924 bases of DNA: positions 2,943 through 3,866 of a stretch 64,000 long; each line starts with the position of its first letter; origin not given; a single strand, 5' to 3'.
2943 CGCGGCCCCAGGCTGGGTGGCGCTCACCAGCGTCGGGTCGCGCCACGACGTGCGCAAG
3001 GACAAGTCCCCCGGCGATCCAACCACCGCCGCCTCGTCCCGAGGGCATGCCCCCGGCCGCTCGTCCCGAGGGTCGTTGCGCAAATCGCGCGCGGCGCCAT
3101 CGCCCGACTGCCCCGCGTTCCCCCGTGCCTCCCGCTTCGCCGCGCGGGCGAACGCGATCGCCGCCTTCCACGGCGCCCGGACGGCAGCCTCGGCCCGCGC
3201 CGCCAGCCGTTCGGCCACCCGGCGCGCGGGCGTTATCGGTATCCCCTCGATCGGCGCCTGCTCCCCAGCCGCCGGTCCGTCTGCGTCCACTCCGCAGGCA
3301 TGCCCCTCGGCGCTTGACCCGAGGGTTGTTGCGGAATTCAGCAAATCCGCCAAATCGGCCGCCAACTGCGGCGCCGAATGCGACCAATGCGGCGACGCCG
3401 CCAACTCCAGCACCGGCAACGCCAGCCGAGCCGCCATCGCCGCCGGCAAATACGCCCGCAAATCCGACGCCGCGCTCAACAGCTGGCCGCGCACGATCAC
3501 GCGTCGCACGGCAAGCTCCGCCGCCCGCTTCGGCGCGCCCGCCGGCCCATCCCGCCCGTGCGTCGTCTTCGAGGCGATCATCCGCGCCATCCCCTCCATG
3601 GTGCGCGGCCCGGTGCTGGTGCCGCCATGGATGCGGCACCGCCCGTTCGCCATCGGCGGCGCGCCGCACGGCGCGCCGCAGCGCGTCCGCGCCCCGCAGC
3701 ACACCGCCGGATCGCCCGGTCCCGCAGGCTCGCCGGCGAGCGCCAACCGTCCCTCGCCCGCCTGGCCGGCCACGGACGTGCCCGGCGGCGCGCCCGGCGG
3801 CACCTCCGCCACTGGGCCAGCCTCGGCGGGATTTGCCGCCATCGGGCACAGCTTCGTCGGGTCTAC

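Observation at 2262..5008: Possible large frameshifted protein with a zinc-ribbon motif and a tail built from 150-bp tandem DNA repeats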

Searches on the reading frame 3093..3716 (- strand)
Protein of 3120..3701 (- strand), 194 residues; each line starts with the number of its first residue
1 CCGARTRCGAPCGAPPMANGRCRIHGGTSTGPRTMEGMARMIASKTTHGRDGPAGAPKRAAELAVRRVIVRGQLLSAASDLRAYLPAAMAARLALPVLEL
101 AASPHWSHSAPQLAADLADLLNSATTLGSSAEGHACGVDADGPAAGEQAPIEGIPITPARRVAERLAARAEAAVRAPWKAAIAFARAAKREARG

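Call 33: search_dna_similar(query=window:3120-3701:-, collection=plasmids, mode=protein, max_evalue=0.001, max_rows=25)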
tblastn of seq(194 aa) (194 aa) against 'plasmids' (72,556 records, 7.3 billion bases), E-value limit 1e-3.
Records with a match: 3; places in all: 3; records where one place covers at least 80% of the query: 0.
Best place of each record, by identity: 60-80% 1; <60% 2.
By first word of the organism name: Methylobacterium 3.
By predicted mobility (MOB-suite, as given by PLSDB): non-mobilizable 2; mobilizable 1.
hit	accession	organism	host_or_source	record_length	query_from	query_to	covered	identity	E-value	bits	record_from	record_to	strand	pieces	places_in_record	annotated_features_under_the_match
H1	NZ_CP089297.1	Methylobacterium currus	Solanum lycopersicum,single cell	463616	2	71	36%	51.4%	3e-8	60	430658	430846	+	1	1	HGGxSTG domain-containing protein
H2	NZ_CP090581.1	Methylobacterium radiotolerans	Pure isolate,Urban soil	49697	2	76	39%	48.0%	6e-7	56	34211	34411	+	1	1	none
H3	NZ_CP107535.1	Methylobacterium sp. FF17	-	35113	2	31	15%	73.3%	1e-3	46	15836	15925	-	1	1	HGGxSTG domain-containing protein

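Call 34: search_dna_similar(query=window:3120-3701:-, collection=phages, mode=protein, max_evalue=0.001, max_rows=15)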
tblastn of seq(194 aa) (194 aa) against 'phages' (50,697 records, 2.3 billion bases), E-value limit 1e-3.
Records with a match: 2; places in all: 2; records where one place covers at least 80% of the query: 0.
Best place of each record, by identity: 60-80% 1; <60% 1.
By first word of the organism name: Pasteurella 1; Bacillus 1.
By host as written in the record: Pasteurella multocida 1; Bacillus cereus MCR1 1.
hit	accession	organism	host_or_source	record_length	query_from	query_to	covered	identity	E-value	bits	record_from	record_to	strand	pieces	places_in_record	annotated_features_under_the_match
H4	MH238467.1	Pasteurella phage Pm86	Pasteurella multocida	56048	2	31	15%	66.7%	6e-5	49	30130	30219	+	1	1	hypothetical protein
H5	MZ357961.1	Bacillus phage Flasso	Bacillus cereus MCR1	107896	1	40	21%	50.0%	5e-4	46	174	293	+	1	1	hypothetical protein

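Call 35: get_annotated_region(hit=H1, flank=5000)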
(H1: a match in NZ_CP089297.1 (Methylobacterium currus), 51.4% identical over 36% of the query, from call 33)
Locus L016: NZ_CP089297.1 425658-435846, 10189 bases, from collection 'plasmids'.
description: Methylobacterium currus strain TP-3 plasmid unnamed1, complete sequence
organism: Methylobacterium currus (NCBI taxid 2051553)
taxonomy: Bacteria; Pseudomonadota; Alphaproteobacteria; Hyphomicrobiales; Methylobacteriaceae; Methylobacterium; Methylobacterium currus
host: -; source: Solanum lycopersicum,single cell; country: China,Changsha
typing (MOB-suite, as given by PLSDB): non-mobilizable
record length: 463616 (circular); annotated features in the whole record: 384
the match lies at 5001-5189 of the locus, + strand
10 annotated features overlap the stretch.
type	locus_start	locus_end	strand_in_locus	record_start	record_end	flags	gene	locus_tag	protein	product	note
CDS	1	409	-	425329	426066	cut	-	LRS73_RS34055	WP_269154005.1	ISAs1 family transposase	-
CDS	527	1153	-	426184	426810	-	-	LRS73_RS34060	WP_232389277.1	sigma-70 family RNA polymerase sigma factor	GO:0006352 - DNA-templated transcription initiation [Evidence IEA]; GO:0006355 - regulation of DNA-templated ...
CDS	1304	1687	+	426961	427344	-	-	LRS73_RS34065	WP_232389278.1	metalloregulator ArsR/SmtB family transcription factor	GO:0006355 - regulation of DNA-templated transcription [Evidence IEA]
CDS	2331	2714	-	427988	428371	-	-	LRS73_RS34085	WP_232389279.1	helix-turn-helix domain-containing protein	-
CDS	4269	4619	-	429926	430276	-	-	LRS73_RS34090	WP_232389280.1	hypothetical protein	-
CDS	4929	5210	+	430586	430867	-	-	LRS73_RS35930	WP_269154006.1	HGGxSTG domain-containing protein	-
CDS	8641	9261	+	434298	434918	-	-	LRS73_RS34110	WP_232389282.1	MucR family transcriptional regulator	-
CDS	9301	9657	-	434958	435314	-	-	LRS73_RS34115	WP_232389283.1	helix-turn-helix domain-containing protein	-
CDS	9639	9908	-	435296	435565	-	-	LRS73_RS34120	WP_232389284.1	BrnT family toxin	-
CDS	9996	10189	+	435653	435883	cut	-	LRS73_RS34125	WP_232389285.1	ATP-binding protein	-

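Call 49: predict_structure(alignment_id=A3)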
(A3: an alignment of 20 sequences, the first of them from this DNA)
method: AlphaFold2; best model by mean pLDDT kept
length: 208 residues; sequences in the alignment: 20
mean_pLDDT: 73.6   pTM: 0.53
mean pLDDT of the five models: 73.6, 68.0, 67.9, 67.8, 67.1
residues with pLDDT >= 90: 52; 70-90: 71; 50-70: 52; < 50: 33
segments of 3 or more residues with pLDDT < 50: 52-56, 133-158
pLDDT, mean of each block of 10 residues (from residue 1): 72 83 79 63 67 52 83 92 97 95 69 57 66 47 43 47 77 91 98 96 72
secondary structure, 60 per line:
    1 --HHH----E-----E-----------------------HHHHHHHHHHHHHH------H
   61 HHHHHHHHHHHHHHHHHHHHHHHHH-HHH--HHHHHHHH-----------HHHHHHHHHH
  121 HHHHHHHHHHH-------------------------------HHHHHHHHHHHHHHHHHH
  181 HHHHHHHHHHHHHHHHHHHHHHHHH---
elements in order: H40-53 H60-85 H92-99 H111-131 H163-205

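Call 84: get_annotated_region(hit=H4, flank=4000)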
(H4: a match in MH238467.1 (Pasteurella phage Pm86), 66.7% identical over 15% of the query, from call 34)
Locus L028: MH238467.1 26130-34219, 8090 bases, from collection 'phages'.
description: Pasteurella phage Pm86, complete genome.
organism: Pasteurella phage Pm86 (NCBI taxid 2201742)
taxonomy: Viruses; Duplodnaviria; Heunggongvirae; Uroviricota; Caudoviricetes
host: Pasteurella multocida; source: -; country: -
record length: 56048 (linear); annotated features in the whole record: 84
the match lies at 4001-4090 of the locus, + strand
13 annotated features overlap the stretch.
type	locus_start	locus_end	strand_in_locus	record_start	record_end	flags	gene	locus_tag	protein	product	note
CDS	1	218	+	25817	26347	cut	-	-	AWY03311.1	lysozyme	ORF44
CDS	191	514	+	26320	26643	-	-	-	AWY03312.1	hypothetical protein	ORF45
CDS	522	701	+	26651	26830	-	-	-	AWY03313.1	hypothetical protein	ORF46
CDS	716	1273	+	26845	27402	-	-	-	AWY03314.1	hypothetical protein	ORF47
CDS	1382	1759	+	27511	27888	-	-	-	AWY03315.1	hypothetical protein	ORF48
CDS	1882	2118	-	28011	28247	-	-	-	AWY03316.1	DNA-binding transcriptional regulator, AcrR family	ORF49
CDS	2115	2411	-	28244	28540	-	-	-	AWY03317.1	hypothetical protein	ORF50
CDS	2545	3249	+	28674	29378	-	-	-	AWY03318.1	phosphoadenosine phosphosulfate (PAPS) reductase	ORF51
CDS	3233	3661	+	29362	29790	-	-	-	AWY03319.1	hypothetical protein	ORF52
CDS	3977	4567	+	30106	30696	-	-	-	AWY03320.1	hypothetical protein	ORF53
CDS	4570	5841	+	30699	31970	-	-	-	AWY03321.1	terminase large subunit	ORF54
CDS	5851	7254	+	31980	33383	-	-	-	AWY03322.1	hypothetical protein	ORF55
CDS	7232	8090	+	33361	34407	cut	-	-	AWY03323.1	head morphogenesis protein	ORF56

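Call 85: get_annotated_region(hit=H5, flank=4000)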
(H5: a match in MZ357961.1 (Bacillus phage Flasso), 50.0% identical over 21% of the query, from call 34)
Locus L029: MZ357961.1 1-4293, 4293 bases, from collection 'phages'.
description: Bacillus phage Flasso, complete genome.
organism: Bacillus phage Flasso (NCBI taxid 2851084)
taxonomy: Viruses
host: Bacillus cereus MCR1; source: soil; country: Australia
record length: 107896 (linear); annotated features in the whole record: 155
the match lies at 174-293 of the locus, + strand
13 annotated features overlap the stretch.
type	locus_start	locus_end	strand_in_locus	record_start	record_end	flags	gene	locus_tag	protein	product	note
misc_feature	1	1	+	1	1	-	-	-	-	-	pac site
CDS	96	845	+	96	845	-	-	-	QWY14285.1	hypothetical protein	-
CDS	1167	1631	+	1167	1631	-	-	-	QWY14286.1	hypothetical protein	-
CDS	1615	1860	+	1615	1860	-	-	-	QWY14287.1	hypothetical protein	-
CDS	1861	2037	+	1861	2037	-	-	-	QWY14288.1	hypothetical protein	-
CDS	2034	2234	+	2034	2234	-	-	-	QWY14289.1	hypothetical protein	-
CDS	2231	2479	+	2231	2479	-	-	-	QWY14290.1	hypothetical protein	-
CDS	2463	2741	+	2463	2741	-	-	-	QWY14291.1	hypothetical protein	-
CDS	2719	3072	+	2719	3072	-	-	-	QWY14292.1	hypothetical protein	-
CDS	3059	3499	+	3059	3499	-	-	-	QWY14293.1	hypothetical protein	-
CDS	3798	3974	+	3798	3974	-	-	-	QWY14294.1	hypothetical protein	-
CDS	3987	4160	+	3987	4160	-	-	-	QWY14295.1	hypothetical protein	-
CDS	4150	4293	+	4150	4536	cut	-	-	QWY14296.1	hypothetical protein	-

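Call 87: search_protein_families(library=phrogs, proteins=[L028:3977-4567:+, L029:96-845:+], max_evalue=0.01)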
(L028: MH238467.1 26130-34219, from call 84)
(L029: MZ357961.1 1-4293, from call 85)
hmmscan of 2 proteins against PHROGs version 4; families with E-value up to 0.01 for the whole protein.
L028:3977-4567:+ (196 aa): 3 families
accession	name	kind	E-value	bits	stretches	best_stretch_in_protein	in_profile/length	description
phrog_1889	-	head and packaging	1.1e-24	88.4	1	20-195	67-272/276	terminase small subunit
phrog_509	-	head and packaging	1.4e-07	32.3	1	33-180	76-215/238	terminase small subunit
phrog_3678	-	unknown function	0.00015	22.7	1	4-128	8-122/213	-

L029:96-845:+ (249 aa): 3 families
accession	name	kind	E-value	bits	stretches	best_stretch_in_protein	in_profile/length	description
phrog_1889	-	head and packaging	3.5e-26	93.4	1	51-214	66-228/276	terminase small subunit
phrog_6177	-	unknown function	2.2e-05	25.1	1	25-129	62-167/224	-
phrog_21336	-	unknown function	0.0036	17.9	1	14-147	22-144/200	-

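Call 88: search_protein_families(library=pfam, proteins=[L028:3977-4567:+, L029:96-845:+], max_evalue=0.1)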
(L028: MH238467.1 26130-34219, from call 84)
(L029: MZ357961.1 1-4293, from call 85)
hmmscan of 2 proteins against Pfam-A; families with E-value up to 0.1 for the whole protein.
L028:3977-4567:+ (196 aa): 2 families
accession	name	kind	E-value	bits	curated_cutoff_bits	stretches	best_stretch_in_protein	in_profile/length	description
PF21636.2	PPP1R21_C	-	8.8e-05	23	27.3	1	89-187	13-110/160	Protein phosphatase 1 regulatory subunit 21, C-terminal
PF25673.1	Terminase_7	-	0.041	14.3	27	1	141-188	84-128/139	Phage terminase small subunit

L029:96-845:+ (249 aa): 0 families

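Call 89: search_protein_families(library=ncbifam, proteins=[L028:3977-4567:+, L029:96-845:+], max_evalue=0.1)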
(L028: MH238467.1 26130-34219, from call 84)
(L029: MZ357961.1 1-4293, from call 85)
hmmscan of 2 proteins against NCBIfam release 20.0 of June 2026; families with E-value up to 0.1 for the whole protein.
L028:3977-4567:+ (196 aa): 3 families
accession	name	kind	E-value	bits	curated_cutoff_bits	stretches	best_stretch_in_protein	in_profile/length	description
NF041373.1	HGG_STG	domain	1.2e-11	44.1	29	1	9-39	1-32/38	HGGxSTG domain-containing protein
NF040601.1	TerS_not_xtmA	equivalog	3.3e-08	33.5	120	1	26-172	73-227/233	phage terminase small subunit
NF045806.1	GvpO_arch_Nterm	equivalog_domain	0.00083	18.9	52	1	7-33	1-27/35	gas vesicle protein GvpO, halophile-type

L029:96-845:+ (249 aa): 2 families
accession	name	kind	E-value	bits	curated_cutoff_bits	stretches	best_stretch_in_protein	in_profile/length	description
NF040601.1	TerS_not_xtmA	equivalog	3.9e-16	59.5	120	1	52-214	68-212/233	phage terminase small subunit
NF041373.1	HGG_STG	domain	8.9e-14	50.9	29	1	27-64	1-38/38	HGGxSTG domain-containing protein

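Call 110: search_protein_families(library=phrogs, proteins=[L016:4197-4910:+], max_evalue=0.01)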
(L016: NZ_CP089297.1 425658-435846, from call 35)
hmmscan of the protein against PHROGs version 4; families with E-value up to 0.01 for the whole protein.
L016:4197-4910:+ (237 aa): 0 families
